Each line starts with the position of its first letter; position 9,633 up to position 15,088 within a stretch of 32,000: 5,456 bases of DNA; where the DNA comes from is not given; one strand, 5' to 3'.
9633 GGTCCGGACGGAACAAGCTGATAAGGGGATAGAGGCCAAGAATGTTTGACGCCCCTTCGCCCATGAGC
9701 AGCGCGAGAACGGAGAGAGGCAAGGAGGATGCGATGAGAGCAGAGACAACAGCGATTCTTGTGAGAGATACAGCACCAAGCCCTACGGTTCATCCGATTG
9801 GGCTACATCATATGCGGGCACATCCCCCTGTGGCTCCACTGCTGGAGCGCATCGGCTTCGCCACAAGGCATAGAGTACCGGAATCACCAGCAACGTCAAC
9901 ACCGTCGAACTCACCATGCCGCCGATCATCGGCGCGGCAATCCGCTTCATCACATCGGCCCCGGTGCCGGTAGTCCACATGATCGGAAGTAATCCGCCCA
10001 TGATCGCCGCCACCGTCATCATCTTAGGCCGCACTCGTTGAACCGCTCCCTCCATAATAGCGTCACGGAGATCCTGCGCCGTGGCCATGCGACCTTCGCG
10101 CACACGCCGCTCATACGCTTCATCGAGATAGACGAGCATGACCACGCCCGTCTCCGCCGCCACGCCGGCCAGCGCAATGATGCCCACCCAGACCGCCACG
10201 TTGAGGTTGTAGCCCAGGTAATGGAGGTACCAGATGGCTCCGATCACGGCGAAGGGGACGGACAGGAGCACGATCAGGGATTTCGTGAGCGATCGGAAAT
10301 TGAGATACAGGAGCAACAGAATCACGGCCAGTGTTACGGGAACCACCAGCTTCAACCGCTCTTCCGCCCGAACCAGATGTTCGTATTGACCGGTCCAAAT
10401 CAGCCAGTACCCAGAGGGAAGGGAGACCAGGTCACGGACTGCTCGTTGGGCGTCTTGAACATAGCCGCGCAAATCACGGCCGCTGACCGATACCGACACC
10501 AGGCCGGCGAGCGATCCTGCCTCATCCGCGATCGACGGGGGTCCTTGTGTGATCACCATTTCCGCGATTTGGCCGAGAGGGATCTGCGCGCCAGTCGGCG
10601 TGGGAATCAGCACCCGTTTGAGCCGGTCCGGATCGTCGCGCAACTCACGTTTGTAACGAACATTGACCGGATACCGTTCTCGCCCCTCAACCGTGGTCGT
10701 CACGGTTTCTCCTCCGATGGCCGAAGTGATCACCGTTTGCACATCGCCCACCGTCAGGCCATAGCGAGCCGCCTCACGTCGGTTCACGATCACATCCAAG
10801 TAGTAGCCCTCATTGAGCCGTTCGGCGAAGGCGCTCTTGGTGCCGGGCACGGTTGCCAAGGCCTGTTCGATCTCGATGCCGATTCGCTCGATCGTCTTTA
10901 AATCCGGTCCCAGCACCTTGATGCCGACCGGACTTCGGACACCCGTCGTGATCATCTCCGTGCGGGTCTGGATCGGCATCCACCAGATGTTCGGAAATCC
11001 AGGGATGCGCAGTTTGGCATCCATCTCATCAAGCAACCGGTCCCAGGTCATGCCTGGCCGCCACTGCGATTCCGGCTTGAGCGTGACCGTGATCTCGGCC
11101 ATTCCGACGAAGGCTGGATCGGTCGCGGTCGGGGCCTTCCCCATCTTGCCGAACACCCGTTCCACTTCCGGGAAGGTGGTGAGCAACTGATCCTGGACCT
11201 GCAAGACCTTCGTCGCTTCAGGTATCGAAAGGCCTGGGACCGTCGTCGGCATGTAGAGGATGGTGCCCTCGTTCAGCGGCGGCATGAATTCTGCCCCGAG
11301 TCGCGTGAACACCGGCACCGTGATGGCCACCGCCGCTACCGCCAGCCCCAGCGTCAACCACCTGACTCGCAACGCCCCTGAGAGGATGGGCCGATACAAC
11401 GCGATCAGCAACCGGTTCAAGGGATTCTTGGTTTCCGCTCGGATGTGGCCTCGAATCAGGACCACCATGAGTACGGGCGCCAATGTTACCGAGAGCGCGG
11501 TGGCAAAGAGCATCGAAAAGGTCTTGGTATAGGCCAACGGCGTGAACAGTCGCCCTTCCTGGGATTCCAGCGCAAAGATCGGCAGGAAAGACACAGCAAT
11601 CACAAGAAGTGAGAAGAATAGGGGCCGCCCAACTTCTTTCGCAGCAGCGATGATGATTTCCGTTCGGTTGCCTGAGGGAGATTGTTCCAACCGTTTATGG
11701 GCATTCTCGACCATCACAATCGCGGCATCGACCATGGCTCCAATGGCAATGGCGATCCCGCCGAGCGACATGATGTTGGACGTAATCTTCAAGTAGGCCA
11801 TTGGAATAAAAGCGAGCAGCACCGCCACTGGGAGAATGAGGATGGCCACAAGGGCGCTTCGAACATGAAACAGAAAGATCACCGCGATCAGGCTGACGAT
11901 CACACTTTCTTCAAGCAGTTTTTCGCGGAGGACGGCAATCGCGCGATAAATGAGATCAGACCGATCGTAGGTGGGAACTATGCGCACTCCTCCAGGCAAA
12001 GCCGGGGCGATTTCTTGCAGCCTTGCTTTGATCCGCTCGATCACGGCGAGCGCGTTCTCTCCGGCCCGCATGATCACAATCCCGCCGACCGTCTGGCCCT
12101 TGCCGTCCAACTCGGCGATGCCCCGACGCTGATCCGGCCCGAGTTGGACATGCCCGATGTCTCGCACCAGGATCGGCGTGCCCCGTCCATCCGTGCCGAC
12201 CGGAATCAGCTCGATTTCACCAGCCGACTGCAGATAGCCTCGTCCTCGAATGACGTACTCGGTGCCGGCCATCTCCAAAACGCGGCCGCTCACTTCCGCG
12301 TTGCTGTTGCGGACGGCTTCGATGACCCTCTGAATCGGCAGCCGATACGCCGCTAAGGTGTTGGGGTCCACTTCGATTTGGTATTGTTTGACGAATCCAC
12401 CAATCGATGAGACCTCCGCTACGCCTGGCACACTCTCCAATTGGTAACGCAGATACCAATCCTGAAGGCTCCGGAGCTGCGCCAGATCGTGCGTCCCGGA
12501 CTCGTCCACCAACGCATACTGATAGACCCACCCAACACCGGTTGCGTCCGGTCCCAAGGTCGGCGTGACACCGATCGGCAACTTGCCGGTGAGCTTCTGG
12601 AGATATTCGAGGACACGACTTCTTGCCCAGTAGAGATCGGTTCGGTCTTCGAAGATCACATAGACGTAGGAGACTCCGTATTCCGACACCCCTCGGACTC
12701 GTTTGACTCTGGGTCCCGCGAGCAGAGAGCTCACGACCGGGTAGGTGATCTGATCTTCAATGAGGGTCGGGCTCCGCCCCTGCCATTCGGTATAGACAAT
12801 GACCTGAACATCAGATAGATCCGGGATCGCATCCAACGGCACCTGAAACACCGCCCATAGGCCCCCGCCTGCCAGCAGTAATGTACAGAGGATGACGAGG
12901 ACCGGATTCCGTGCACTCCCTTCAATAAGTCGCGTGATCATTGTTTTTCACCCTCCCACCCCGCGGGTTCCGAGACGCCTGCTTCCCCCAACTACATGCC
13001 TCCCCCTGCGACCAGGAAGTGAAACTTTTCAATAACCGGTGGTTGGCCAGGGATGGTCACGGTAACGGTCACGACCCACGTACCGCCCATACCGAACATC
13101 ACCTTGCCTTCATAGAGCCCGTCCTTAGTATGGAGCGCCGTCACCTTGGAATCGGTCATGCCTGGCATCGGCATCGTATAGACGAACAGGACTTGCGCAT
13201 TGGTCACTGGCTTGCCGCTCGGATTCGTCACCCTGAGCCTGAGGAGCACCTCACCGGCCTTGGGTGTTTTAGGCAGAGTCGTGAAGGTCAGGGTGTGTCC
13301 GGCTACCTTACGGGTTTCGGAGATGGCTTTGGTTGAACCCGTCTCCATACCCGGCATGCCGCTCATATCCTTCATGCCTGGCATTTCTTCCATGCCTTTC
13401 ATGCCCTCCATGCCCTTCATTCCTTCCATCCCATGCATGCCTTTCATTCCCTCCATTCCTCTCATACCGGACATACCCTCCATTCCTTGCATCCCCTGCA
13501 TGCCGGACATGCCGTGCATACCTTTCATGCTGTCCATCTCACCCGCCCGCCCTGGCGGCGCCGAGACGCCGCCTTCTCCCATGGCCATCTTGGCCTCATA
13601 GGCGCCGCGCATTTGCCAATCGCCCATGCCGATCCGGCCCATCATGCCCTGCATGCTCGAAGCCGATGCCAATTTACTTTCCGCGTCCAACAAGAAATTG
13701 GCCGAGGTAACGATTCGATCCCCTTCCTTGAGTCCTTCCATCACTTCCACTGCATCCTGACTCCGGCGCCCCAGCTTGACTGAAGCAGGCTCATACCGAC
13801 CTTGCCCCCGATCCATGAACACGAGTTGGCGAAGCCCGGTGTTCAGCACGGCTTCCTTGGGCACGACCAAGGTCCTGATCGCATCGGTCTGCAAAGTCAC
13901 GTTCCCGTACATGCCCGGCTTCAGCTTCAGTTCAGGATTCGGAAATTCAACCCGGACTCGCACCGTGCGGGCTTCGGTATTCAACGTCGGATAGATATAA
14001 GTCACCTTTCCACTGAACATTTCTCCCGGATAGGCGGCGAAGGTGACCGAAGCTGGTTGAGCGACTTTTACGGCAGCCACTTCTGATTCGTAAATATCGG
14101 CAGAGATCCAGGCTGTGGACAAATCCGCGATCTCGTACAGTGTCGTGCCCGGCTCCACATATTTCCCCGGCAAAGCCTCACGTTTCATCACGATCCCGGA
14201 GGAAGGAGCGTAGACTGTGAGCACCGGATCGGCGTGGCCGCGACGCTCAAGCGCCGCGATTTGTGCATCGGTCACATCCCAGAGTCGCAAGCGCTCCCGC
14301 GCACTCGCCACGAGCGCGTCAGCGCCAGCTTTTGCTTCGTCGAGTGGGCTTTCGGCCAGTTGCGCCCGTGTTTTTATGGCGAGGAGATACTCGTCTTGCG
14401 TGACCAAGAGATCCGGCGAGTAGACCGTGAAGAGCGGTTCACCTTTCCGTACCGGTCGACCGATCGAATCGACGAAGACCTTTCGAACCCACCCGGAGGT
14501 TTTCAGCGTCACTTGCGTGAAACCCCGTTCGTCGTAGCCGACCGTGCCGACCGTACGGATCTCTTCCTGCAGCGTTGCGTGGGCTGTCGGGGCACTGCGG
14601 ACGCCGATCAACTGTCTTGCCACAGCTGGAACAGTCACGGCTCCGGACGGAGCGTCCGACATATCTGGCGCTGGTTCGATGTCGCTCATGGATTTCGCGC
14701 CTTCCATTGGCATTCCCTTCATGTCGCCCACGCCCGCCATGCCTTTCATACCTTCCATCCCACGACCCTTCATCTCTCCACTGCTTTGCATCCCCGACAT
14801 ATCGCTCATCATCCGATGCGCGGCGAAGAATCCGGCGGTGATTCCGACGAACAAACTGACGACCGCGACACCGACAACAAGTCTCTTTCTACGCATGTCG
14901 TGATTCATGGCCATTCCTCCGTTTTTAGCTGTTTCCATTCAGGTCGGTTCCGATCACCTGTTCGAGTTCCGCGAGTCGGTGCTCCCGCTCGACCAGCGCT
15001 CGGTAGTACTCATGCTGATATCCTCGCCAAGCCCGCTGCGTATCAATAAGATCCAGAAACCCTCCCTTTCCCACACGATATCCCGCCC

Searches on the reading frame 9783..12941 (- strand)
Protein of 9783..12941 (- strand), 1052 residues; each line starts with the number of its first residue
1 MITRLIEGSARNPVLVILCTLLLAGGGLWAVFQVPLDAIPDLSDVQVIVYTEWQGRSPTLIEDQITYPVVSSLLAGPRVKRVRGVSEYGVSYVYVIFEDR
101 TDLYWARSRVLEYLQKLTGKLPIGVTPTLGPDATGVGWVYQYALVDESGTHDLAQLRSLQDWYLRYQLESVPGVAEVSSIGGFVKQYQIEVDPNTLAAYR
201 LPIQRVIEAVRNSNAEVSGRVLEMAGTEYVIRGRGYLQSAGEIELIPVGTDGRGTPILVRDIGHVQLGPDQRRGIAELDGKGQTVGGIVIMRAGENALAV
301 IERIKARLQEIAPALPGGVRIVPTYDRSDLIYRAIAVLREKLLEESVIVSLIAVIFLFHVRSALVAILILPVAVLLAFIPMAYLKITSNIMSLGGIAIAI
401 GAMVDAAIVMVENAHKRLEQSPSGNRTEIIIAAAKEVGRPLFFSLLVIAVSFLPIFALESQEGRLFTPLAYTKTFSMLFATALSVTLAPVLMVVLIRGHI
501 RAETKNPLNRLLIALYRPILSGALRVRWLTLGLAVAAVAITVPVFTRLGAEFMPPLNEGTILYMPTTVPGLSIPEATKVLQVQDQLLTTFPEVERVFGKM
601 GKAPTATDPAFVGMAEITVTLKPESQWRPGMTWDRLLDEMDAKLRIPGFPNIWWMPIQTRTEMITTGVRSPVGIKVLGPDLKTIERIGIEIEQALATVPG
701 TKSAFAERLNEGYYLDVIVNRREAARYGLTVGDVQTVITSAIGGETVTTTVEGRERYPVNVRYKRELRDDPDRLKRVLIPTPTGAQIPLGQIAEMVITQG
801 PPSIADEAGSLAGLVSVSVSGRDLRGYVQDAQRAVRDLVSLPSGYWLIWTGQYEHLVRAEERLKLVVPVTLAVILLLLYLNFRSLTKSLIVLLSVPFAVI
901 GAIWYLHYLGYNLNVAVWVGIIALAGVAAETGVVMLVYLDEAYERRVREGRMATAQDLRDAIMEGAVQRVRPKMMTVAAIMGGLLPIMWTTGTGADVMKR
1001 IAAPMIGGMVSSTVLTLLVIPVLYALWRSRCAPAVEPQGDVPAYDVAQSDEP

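Call 5: search_protein_families(library=pfam, proteins=[window:9783-12941:-], max_evalue=0.01)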
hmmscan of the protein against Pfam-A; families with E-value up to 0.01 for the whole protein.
window:9783-12941:- (1052 aa): 3 families
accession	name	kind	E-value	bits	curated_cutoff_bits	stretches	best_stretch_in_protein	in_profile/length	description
PF00873.25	ACR_tran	-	3.8e-231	770.2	28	1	10-1026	6-1019/1021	AcrB/AcrD/AcrF family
PF03176.21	MMPL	-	1.8e-05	24.3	20.5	1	342-499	146-306/333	MMPL family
PF02355.23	SecD_SecF_C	-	9.7e-05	22.3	20.5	1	867-1027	37-186/189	Protein export membrane protein SecD/SecF, C-terminal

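Call 6: search_protein_families(library=ncbifam, proteins=[window:9783-12941:-], max_evalue=0.01)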
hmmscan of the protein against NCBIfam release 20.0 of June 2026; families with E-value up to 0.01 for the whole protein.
window:9783-12941:- (1052 aa): 12 families
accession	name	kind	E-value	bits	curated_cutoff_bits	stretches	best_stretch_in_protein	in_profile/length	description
TIGR00914.1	2A0601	subfamily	0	1153.4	701.45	1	1-1030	1-1038/1051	CusA/CzcA family heavy metal efflux RND transporter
NF033617.1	RND_permease_2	subfamily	3.2e-136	455.7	1250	1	11-1026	6-1006/1009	multidrug efflux RND transporter permease subunit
NF000282.2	RND_permease_1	subfamily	1.8e-107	360.5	1250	1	13-1026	8-1026/1029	multidrug efflux RND transporter permease subunit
TIGR00915.1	2A0602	subfamily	3.5e-97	326.5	940.35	1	12-1030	8-1031/1050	efflux RND transporter permease subunit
NF007905.0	PRK10614.1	equivalog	2.7e-73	247.2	1774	1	12-1026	10-1007/1025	multidrug efflux RND transporter permease subunit MdtC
NF007133.0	PRK09579.1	equivalog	6.6e-73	245.8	1763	2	10-593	8-590/1017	multidrug efflux RND transporter permease subunit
NF007798.0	PRK10503.1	equivalog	1.1e-66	225.2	1584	1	17-1027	26-1022/1040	MdtB/MuxB family multidrug efflux RND transporter permease subunit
NF007131.0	PRK09577.1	equivalog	9e-65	219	1768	1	12-1026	8-1021/1045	multidrug efflux RND transporter permease subunit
NF007842.1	PRK10555.1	equivalog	5.5e-61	206.6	1854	2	13-606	9-618/1036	multidrug efflux RND transporter permease AcrD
NF000037.1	RND_perm_OqxB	exception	9.8e-55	185.8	2200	2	13-521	11-526/1050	multidrug efflux RND transporter permease subunit OqxB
NF011706.2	PRK15127.1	equivalog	1.3e-54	185.5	2150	2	16-598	14-611/1049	multidrug efflux RND transporter permease subunit AcrB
TIGR00921.1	2A067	subfamily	1.2e-05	23.5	351.9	1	853-1026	184-345/733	hydrophobe/amphiphile efflux-3 (HAE3) family transporter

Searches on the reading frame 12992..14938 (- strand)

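Call 5: search_protein_families(library=pfam, proteins=[window:12992-14938:-], max_evalue=0.01)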
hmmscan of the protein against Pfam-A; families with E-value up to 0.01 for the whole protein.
window:12992-14938:- (648 aa): 7 families
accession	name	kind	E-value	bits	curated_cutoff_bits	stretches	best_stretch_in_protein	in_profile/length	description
PF16576.10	HlyD_D23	-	1.9e-79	266.3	30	1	123-344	2-213/214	Barrel-sandwich domain of CusB or HlyD membrane-fusion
PF13437.12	HlyD_3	-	3e-19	70.2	22.2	1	241-342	1-106/106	HlyD family secretion protein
PF13115.11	YtkA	-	5.9e-14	52.9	25.9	1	555-625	13-84/85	YtkA-like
PF00529.27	CusB_dom_1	-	9.8e-05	23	26.5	0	285-319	4-41/89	Cation efflux system protein CusB domain 1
PF01391.23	Collagen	-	0.00048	20.3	27.2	1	473-523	1-51/60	Collagen triple helix repeat (20 copies)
PF16572.11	HlyD_D4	-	0.0055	17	26.4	0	204-234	23-53/55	Long alpha hairpin domain of cation efflux system protein, CusB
PF23008.3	FN3_Tor_3rd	-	0.0068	16.8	30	0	324-364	17-54/92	Tyrosine-protein kinase receptor torso, third FN3 domain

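Call 6: search_protein_families(library=ncbifam, proteins=[window:12992-14938:-], max_evalue=0.01)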
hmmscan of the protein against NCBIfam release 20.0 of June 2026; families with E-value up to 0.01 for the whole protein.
window:12992-14938:- (648 aa): 23 families
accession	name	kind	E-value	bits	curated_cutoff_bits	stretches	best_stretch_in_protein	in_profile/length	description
TIGR00999.1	8a0102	subfamily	2.8e-43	148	319.3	1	201-418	51-271/271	CzcB/NccB family metal efflux transporter periplasmic adaptor subunit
TIGR01730.1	RND_mfp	subfamily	3.1e-41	141.4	94.9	1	122-419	10-315/322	efflux RND transporter periplasmic adaptor subunit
NF007303.0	PRK09783.1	subfamily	8.8e-41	139.7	390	1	92-426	80-401/414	copper/silver efflux system membrane fusion protein CusB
NF045680.1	DiMtlExpIhpB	equivalog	9.8e-26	90.5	450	1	241-426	136-323/326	divalent metal ion exporter adaptor subunit IhpB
NF008606.0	PRK11578.1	equivalog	8.2e-14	51.5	342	1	242-413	186-364/371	macrolide transporter subunit MacA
TIGR00998.1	8a0101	subfamily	4.8e-11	42.2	390.8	1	241-316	206-282/334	EmrA/EmrK family multidrug efflux transporter periplasmic adaptor subunit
NF007132.1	PRK09578.1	equivalog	1.1e-10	40.8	512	1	309-423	258-373/396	MexX/AxyX family multidrug efflux RND transporter periplasmic adaptor subunit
NF038329.2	gly_rich_SclB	equivalog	1.8e-08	33.8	325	1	429-549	238-359/442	LPXTG-anchored collagen-like adhesin Scl2/SclB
TIGR02971.1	heterocyst_DevB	subfamily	3.4e-08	33.2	129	1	199-316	158-279/327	ABC exporter membrane fusion protein, DevB family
NF046116.1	adhesin_Lcl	equivalog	4.3e-08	32.1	500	1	429-536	154-258/431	collagen-like adhesin Lcl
NF000272.2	OqxA_adapt_sub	exception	8.8e-08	31.5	835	1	291-411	243-364/391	multidrug efflux RND transporter periplasmic adaptor subunit OqxA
NF033138.2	RND-peri-MexC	equivalog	7.8e-07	28.6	625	1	320-426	264-372/375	MexC family multidrug efflux RND transporter periplasmic adaptor subunit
NF007785.0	PRK10476.1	equivalog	8.2e-07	28.2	376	1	189-315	158-284/347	multidrug transporter subunit MdtN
NF002939.0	PRK03598.1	equivalog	9.9e-07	28.2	393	1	241-326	206-291/332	secretion protein HlyD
NF011604.1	PRK15030.1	equivalog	1.1e-06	27.9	765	1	313-412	261-362/397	multidrug efflux RND transporter periplasmic adaptor subunit AcrA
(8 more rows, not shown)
